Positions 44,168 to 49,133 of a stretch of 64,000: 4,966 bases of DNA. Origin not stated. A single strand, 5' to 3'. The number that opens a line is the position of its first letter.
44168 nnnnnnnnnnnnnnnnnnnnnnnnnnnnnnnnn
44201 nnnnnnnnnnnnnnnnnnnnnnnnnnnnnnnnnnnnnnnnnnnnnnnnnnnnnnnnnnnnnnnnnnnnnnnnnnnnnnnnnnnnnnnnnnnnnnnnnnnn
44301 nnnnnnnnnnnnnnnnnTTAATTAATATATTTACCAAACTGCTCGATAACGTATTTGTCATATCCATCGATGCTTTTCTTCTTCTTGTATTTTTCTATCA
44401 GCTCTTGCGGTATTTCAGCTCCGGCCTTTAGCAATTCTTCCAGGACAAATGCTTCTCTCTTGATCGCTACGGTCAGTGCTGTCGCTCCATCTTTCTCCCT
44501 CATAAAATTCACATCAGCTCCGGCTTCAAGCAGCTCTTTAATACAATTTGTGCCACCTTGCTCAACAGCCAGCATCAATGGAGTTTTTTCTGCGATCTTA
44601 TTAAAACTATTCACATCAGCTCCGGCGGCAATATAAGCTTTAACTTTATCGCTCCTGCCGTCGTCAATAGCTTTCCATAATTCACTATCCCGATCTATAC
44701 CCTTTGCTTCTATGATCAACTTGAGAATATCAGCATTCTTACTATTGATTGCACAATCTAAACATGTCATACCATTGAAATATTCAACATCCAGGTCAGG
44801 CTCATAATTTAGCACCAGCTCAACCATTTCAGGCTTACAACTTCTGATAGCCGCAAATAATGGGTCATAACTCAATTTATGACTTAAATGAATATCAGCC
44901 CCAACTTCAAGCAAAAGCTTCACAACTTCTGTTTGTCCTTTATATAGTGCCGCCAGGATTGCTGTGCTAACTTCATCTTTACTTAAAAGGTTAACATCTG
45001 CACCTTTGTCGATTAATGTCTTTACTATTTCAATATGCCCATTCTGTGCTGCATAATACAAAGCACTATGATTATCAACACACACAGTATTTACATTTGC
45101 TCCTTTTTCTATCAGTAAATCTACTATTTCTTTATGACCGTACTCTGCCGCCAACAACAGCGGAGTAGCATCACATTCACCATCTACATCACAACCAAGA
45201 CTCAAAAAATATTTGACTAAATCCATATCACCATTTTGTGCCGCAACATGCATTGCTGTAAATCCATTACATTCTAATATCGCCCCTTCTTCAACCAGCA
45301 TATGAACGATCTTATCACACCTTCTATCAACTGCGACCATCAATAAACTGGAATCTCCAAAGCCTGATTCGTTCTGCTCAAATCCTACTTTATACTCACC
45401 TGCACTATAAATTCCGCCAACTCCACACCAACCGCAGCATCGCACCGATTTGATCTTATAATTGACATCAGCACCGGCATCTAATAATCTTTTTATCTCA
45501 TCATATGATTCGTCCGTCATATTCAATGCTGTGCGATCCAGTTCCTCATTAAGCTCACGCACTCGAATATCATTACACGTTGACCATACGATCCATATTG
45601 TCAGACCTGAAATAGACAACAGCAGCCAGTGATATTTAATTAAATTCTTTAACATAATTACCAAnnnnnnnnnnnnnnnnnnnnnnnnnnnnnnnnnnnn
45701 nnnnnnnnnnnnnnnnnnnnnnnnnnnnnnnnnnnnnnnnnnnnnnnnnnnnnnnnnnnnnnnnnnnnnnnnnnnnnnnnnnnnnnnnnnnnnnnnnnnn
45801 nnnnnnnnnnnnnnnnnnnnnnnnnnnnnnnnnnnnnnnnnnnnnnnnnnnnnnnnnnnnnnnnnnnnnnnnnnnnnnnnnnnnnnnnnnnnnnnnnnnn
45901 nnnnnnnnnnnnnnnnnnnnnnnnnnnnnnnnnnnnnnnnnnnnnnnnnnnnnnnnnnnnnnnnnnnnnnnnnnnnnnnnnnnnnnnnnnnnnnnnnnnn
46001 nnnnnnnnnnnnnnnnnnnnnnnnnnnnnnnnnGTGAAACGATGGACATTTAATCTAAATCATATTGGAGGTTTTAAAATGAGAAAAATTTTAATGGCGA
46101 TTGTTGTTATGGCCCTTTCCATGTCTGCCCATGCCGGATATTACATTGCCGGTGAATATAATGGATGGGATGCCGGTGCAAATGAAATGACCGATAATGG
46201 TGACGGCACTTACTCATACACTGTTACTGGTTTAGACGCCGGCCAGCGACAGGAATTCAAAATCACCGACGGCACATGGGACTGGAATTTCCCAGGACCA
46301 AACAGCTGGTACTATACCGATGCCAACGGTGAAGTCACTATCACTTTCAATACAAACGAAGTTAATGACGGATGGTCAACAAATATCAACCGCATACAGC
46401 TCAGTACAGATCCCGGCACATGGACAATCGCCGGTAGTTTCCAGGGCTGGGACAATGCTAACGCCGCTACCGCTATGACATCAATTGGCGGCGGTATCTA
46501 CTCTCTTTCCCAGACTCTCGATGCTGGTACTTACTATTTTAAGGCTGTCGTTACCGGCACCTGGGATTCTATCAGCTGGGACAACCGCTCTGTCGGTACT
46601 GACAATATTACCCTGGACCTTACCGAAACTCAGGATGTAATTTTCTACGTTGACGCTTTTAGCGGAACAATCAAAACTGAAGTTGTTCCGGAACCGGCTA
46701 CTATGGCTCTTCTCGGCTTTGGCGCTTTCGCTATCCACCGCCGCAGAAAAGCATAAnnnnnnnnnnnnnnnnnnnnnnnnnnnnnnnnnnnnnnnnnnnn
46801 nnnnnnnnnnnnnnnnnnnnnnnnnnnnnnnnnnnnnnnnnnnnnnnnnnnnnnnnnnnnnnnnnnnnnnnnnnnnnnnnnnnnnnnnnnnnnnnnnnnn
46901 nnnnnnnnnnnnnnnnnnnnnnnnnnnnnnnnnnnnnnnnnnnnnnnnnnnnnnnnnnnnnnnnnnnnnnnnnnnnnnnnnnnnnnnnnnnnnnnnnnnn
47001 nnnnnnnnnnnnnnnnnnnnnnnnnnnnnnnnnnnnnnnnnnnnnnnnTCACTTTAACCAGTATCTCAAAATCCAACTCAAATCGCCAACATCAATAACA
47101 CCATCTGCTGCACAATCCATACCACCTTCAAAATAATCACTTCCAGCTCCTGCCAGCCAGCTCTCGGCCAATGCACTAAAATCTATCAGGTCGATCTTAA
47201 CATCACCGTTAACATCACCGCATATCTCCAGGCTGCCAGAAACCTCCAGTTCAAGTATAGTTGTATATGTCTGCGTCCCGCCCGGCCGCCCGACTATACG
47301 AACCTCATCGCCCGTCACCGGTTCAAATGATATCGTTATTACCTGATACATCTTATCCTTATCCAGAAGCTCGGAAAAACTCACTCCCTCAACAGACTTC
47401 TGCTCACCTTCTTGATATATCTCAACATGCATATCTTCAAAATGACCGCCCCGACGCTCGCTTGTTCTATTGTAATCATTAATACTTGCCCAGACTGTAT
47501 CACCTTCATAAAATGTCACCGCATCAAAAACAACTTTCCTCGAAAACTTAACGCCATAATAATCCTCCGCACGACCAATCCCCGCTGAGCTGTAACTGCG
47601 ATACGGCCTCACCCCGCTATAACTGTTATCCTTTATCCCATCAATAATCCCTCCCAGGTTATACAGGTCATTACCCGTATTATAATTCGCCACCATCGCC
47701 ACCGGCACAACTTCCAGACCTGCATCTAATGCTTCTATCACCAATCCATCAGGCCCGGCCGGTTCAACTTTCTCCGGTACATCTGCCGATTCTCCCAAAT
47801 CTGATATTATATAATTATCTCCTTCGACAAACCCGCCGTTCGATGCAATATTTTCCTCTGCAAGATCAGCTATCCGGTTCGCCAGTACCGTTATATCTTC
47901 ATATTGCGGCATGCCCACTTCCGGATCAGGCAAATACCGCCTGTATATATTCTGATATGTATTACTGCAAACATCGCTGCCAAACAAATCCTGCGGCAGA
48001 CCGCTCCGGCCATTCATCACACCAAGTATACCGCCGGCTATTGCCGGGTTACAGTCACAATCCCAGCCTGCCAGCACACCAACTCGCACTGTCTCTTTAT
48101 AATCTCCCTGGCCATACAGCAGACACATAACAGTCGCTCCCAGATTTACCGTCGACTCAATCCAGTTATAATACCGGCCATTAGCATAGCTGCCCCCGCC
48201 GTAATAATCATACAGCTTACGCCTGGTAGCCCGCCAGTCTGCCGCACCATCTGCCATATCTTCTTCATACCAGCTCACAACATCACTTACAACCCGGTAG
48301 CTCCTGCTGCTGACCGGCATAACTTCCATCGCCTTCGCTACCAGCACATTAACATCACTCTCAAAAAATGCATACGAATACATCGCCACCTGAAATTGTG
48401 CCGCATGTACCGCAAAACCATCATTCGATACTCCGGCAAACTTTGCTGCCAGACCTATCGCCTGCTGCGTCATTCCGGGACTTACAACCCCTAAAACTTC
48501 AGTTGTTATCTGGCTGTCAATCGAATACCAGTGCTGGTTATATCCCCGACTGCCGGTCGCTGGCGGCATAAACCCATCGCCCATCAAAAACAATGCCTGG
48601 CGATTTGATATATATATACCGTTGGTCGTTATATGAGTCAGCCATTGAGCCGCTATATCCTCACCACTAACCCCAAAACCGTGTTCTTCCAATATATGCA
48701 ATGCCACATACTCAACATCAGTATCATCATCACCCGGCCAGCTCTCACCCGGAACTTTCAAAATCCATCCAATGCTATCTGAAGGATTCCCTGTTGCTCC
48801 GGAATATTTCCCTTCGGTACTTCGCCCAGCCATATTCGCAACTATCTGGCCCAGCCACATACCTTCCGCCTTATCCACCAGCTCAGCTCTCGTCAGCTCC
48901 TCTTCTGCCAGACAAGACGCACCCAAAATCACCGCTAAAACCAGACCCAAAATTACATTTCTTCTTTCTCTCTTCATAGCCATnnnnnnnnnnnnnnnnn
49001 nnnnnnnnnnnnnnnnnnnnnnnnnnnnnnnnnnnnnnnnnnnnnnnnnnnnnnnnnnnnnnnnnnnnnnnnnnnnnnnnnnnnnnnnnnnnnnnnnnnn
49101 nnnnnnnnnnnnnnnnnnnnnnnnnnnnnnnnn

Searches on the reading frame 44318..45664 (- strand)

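Call 27: search_protein_families(library=pfam, proteins=[window:44318-45664:-])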
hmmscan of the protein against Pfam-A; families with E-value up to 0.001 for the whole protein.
window:44318-45664:- (448 aa): 7 families
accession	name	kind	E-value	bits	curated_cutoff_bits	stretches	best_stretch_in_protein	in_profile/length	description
PF12796.13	Ank_2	-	5.3e-58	194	27.3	4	148-226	11-88/90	Ankyrin repeats (3 copies)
PF00023.36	Ank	-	1.2e-52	173.3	21.1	4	198-227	2-31/33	Ankyrin repeat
PF13606.12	Ank_3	-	3.8e-47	152.5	22.3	3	166-192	3-29/30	Ankyrin repeat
PF13637.12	Ank_4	-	2e-37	126.8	22.7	3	171-218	3-50/50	Ankyrin repeats (many copies)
PF13857.12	Ank_5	-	1.7e-24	86.1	27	1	184-235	1-52/56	Ankyrin repeats (many copies)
PF24521.3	Ank_KRIT1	-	5.5e-18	65.5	80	2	196-253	44-106/149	KRIT1 ankyrin-repeats domain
PF23745.1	ANK_LRRK2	-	2.2e-11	44.2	27.5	0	140-220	37-115/130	LRRK2 ANK repeat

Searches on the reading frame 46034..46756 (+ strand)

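Call 28: search_protein_families(library=pfam, proteins=[window:46034-46756:+])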
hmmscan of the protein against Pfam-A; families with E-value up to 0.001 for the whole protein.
window:46034-46756:+ (240 aa): 3 families
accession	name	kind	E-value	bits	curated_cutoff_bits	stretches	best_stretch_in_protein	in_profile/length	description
PF22058.2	X25_BaPul_like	-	6.4e-17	61.9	27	2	134-208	13-82/87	Pullulanase X25 domain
PF07589.16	PEP-CTERM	-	5.3e-07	29.9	20.7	1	218-239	2-24/24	PEP-CTERM motif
PF16561.11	AMPK1_CBM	-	0.00036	21.1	26.8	0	131-181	15-61/85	Glycogen recognition site of AMP-activated protein kinase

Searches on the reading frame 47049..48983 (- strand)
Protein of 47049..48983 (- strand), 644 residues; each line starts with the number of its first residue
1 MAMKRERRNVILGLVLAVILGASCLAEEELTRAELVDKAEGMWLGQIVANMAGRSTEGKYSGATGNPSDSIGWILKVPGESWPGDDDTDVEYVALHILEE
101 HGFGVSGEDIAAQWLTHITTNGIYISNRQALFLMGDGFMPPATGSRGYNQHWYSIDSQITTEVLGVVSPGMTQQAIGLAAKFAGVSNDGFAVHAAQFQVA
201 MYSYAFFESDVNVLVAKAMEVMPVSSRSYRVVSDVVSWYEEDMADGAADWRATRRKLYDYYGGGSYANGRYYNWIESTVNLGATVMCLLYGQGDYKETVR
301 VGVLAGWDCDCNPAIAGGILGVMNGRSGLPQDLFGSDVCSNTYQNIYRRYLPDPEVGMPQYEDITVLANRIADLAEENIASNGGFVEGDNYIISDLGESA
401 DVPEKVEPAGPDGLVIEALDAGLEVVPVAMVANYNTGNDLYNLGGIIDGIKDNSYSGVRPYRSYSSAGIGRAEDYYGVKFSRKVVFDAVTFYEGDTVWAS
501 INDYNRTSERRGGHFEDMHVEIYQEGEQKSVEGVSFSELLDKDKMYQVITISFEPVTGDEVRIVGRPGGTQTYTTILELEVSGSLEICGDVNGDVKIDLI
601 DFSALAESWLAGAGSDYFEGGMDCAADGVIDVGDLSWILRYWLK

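Call 28: search_protein_families(library=pfam, proteins=[window:47049-48983:-])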
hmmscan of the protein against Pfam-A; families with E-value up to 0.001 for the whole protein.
window:47049-48983:- (644 aa): 2 families
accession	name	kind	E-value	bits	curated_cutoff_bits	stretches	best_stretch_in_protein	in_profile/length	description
PF03747.19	ADP_ribosyl_GH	-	5.1e-35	122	26.2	1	41-332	1-287/287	ADP-ribosylglycohydrolase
PF00404.24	Dockerin_1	-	1.4e-05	25.6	22.9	1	589-641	2-55/57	Dockerin type I domain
